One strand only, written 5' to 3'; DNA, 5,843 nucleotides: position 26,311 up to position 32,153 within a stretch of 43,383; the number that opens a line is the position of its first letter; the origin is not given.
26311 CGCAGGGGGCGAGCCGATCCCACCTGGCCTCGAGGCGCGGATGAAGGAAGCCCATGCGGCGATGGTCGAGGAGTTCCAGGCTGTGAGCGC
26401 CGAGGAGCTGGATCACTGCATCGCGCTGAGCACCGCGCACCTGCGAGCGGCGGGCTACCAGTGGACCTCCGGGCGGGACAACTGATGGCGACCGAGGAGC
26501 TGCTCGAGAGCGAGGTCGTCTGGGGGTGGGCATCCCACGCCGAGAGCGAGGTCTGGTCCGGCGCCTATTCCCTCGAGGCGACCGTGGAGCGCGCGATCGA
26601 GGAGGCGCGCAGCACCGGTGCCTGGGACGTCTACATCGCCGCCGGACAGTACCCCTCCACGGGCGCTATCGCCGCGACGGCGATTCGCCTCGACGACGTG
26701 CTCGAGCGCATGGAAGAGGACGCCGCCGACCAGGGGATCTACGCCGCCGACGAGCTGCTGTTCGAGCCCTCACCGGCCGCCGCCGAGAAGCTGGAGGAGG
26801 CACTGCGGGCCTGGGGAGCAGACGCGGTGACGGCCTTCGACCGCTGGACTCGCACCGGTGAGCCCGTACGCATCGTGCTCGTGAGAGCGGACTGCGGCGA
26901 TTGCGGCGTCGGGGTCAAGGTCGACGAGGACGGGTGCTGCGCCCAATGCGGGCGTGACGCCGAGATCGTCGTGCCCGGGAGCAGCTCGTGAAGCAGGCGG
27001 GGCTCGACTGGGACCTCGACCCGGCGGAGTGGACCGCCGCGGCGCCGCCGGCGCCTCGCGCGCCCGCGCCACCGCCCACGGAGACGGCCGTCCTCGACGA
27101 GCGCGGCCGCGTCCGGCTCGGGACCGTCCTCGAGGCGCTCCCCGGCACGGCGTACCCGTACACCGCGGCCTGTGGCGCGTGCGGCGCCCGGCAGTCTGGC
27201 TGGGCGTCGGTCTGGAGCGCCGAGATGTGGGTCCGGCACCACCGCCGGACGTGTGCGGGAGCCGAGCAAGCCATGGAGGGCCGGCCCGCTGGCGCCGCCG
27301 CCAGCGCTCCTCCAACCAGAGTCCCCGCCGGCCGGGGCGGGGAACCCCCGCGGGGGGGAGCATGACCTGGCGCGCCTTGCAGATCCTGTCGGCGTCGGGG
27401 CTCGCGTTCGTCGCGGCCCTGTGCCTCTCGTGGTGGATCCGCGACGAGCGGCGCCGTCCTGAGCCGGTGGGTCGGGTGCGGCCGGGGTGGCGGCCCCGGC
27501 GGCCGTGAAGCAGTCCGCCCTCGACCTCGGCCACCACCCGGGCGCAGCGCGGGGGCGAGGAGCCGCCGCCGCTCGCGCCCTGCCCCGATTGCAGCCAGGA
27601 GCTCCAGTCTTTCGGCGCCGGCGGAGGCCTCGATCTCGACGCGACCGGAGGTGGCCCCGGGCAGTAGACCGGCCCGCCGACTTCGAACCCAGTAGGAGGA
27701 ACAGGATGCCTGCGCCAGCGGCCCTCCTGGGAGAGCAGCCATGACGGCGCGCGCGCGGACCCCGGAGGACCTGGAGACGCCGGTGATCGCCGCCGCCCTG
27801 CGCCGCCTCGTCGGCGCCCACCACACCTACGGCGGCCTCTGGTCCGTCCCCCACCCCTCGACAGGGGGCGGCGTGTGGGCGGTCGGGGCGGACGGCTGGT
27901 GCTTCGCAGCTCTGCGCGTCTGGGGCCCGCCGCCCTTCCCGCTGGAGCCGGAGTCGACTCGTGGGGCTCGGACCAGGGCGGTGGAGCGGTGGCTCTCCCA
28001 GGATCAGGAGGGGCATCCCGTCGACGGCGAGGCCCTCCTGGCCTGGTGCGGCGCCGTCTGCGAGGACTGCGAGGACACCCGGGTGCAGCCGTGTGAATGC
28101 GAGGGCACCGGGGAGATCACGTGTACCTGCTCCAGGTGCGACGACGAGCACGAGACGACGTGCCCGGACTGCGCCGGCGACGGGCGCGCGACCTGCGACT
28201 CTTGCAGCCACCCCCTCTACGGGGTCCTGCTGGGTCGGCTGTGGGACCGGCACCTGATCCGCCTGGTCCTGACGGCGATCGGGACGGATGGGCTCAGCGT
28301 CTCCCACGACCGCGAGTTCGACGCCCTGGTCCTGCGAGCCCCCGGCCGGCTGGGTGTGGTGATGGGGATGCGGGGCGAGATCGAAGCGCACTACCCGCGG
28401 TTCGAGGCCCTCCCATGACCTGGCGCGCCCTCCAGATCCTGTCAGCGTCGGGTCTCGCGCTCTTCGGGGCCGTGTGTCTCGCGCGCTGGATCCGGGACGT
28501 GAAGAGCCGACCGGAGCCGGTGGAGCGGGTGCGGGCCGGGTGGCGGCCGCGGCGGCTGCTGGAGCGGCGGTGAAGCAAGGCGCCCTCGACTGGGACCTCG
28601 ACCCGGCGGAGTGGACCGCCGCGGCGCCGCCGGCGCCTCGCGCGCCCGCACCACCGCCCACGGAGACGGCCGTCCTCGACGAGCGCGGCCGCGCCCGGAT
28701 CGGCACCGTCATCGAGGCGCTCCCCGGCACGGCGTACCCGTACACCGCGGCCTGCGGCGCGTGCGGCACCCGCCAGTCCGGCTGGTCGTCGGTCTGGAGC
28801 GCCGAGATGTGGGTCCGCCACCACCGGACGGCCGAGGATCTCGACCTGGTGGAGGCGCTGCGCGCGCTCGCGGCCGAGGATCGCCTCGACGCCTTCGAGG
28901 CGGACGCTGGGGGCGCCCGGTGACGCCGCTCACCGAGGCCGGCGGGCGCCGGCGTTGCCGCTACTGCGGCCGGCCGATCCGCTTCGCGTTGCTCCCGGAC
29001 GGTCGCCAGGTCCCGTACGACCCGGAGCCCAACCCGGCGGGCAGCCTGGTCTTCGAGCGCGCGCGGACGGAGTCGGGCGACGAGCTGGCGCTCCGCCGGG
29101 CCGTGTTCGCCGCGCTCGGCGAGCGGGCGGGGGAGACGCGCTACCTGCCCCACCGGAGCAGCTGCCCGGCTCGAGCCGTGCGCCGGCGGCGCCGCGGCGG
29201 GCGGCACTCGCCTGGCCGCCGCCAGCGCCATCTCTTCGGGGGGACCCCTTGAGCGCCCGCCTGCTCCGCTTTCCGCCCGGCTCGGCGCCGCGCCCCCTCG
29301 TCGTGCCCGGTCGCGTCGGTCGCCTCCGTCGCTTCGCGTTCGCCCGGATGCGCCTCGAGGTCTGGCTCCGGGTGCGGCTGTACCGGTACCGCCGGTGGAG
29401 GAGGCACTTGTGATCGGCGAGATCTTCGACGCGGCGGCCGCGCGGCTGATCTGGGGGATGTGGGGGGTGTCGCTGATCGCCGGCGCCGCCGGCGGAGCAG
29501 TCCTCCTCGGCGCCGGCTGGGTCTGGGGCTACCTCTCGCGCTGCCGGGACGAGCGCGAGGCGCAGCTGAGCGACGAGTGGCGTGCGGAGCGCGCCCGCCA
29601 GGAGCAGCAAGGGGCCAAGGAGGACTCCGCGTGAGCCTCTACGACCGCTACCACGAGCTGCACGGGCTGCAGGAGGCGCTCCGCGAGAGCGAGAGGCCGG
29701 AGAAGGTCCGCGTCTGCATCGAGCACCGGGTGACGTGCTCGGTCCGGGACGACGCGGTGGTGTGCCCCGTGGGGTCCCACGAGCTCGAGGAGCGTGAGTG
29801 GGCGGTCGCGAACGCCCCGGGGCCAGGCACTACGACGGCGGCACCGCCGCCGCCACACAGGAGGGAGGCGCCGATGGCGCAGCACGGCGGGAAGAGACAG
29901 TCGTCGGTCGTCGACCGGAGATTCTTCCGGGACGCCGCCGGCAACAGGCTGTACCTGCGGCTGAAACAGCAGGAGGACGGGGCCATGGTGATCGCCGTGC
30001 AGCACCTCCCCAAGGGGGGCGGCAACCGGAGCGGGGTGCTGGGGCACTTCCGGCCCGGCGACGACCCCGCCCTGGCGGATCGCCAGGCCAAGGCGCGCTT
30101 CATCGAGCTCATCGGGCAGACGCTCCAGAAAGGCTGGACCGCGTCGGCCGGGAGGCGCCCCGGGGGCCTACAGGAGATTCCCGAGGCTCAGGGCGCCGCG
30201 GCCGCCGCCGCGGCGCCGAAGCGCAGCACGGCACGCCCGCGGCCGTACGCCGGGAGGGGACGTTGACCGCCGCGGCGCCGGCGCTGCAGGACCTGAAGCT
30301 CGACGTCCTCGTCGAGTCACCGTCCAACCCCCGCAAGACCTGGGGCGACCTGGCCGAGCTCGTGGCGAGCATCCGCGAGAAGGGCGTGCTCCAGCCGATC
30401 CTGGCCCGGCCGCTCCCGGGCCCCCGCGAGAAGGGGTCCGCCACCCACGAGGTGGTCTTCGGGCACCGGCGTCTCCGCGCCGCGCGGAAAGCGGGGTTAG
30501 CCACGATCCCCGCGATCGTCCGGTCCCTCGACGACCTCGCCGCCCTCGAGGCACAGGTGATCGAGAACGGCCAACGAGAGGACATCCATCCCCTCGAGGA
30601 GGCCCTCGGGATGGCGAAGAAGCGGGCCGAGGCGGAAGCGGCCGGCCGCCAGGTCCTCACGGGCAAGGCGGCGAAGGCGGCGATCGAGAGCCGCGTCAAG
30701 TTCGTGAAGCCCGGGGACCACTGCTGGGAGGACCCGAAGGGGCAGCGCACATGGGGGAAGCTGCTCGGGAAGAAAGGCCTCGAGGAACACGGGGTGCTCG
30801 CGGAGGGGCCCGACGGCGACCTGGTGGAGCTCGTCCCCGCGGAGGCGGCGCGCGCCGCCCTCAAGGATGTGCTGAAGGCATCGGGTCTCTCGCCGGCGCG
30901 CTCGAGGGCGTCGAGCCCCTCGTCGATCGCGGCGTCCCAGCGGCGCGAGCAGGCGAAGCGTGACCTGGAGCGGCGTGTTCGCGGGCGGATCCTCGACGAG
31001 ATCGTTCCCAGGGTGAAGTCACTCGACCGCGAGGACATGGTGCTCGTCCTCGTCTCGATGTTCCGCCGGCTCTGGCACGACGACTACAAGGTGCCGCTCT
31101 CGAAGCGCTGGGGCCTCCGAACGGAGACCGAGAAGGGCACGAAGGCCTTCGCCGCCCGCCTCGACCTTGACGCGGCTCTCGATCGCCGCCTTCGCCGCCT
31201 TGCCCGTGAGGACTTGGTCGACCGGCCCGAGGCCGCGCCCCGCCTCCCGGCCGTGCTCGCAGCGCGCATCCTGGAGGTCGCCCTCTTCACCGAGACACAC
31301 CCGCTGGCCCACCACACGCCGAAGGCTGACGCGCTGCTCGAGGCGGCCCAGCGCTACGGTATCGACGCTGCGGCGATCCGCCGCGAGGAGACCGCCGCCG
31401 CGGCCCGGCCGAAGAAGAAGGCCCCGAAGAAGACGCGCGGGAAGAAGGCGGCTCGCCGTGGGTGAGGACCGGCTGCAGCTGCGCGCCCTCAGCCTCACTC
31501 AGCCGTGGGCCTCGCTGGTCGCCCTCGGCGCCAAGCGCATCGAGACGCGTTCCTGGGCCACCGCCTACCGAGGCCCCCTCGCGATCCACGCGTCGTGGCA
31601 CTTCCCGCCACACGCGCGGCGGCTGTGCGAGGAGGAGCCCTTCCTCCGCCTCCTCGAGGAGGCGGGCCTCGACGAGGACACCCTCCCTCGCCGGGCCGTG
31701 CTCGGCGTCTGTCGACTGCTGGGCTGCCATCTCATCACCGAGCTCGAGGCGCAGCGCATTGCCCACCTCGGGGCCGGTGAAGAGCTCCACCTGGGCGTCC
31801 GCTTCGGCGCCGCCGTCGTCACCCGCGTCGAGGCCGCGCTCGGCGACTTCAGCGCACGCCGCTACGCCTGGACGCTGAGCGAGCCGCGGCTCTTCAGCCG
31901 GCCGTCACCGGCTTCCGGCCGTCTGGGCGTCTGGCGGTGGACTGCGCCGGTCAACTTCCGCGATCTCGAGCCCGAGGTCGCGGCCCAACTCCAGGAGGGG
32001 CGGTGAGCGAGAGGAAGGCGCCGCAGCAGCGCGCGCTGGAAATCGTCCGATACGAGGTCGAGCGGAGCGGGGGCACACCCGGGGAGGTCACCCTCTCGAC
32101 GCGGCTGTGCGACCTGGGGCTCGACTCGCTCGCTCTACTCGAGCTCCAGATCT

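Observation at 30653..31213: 48-bp perfect inverted repeat bracketing exactly 155 codons inside the ParB-like gene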

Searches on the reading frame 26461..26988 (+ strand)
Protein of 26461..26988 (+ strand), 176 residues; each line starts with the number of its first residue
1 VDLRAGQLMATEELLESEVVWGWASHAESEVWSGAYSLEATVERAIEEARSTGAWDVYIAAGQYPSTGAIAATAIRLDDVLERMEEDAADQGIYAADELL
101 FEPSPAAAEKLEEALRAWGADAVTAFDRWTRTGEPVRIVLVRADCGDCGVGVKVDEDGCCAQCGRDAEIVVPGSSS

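Call 33: search_protein_families(library=pfam, proteins=[window:26461-26988:+], max_evalue=0.01)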
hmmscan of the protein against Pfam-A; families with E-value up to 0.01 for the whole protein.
window:26461-26988:+ (176 aa): 0 families

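Call 47: search_protein_families(library=phrogs, proteins=[window:26461-26988:+], max_evalue=0.001)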
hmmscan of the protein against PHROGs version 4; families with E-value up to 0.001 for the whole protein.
window:26461-26988:+ (176 aa): 1 family
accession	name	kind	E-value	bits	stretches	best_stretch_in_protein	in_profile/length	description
phrog_1672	-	unknown function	0.00092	19.9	0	15-119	26-133/168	-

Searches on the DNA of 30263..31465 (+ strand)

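Call 15: search_dna_similar(query=window:30263-31465:+, collection=phages, mode=distant, max_rows=20)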
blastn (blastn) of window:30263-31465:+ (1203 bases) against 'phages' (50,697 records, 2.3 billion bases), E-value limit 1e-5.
Records with a match: 1; places in all: 1; records where one place covers at least 80% of the query: 0.
Best place of each record, by identity: 60-80% 1.
By first word of the organism name: Bacteriophage 1.
By host as written in the record: - 1.
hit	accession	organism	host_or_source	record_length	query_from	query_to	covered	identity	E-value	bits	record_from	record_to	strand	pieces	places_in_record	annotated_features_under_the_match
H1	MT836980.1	Bacteriophage sp.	human fecal samples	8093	85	261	15%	69.1%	9e-9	69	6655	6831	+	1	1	record has no annotation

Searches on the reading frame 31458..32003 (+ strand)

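Call 13: search_protein_families(library=pfam, proteins=[window:31458-32003:+], max_evalue=0.01)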
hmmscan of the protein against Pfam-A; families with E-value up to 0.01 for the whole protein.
window:31458-32003:+ (182 aa): 1 family
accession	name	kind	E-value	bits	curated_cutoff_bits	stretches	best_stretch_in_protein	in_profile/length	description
PF04266.20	ASCH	-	0.00029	21.9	21.2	1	11-93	1-56/103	ASCH domain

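Call 14: search_protein_families(library=phrogs, proteins=[window:31458-32003:+], max_evalue=0.001)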
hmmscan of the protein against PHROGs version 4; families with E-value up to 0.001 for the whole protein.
window:31458-32003:+ (182 aa): 1 family
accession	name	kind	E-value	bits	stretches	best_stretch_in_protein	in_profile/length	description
phrog_3193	-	unknown function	7.4e-32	111.9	1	7-166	84-211/269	-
